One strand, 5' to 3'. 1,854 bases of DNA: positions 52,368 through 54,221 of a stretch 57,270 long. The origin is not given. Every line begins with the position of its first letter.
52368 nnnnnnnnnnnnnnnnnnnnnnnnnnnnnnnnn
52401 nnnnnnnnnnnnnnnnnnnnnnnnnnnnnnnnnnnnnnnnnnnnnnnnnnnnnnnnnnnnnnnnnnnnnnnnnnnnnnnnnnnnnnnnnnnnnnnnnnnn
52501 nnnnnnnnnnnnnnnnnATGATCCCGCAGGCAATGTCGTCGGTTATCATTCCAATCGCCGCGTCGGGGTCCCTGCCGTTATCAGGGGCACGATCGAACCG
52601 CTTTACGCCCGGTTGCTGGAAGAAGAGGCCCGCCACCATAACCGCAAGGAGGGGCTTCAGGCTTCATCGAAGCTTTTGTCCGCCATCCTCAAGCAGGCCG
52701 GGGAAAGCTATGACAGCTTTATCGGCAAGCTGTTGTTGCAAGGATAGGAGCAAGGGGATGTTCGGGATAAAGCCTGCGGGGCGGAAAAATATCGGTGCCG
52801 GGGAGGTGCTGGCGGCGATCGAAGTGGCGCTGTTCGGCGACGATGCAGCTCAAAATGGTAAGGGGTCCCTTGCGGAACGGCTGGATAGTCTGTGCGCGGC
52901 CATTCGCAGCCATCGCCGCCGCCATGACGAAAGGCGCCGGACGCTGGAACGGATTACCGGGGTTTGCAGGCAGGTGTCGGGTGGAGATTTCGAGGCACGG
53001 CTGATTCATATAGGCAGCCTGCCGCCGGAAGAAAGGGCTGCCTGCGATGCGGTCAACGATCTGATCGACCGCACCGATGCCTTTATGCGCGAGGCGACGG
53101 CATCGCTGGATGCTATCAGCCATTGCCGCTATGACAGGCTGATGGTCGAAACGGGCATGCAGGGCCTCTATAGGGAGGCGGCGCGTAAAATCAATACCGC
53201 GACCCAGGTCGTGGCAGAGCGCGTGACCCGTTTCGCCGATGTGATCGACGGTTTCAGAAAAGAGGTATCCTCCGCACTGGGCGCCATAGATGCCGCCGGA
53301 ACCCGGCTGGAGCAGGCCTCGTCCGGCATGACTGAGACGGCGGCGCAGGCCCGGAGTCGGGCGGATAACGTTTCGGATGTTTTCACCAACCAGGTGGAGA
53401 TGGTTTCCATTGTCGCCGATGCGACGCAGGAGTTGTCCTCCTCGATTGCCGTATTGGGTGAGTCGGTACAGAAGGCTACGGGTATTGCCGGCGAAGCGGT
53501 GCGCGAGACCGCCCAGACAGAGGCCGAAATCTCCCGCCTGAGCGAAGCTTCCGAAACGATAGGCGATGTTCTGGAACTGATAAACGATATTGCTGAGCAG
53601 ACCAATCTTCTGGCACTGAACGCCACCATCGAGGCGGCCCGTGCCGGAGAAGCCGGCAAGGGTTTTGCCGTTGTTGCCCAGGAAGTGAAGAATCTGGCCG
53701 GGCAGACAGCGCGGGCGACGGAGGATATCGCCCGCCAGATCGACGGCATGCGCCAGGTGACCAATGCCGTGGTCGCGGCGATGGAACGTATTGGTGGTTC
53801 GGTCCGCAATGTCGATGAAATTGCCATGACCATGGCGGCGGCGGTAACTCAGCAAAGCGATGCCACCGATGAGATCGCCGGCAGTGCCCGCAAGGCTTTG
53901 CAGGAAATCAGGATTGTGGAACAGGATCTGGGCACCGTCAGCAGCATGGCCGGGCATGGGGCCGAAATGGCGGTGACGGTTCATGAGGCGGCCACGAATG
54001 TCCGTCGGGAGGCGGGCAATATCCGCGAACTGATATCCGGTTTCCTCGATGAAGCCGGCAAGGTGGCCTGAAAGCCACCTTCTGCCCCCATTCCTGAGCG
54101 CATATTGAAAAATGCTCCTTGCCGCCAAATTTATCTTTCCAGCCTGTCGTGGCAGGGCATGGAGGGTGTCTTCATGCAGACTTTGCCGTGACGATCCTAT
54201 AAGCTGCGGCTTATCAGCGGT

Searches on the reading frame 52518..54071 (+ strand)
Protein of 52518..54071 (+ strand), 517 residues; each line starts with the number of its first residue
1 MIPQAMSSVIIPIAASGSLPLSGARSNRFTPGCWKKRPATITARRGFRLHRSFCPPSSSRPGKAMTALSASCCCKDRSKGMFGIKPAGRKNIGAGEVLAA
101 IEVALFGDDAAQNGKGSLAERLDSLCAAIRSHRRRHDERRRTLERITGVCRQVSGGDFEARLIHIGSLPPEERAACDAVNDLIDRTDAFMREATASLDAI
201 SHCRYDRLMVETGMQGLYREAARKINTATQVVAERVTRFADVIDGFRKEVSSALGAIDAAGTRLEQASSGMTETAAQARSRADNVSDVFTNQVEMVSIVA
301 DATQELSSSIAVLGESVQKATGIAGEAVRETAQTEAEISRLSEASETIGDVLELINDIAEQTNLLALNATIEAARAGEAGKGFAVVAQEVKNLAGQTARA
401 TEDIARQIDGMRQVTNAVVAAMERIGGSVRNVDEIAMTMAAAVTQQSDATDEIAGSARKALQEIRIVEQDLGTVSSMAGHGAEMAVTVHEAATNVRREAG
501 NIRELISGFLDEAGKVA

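Call 24: search_protein_families(library=pfam, proteins=[window:52518-54071:+], max_evalue=0.00001)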
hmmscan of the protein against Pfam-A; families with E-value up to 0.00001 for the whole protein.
window:52518-54071:+ (517 aa): 1 family
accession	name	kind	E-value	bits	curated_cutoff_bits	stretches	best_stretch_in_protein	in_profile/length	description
PF00015.26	MCPsignal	-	5e-31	108.3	34.6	1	316-457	3-151/172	Methyl-accepting chemotaxis protein (MCP) signalling domain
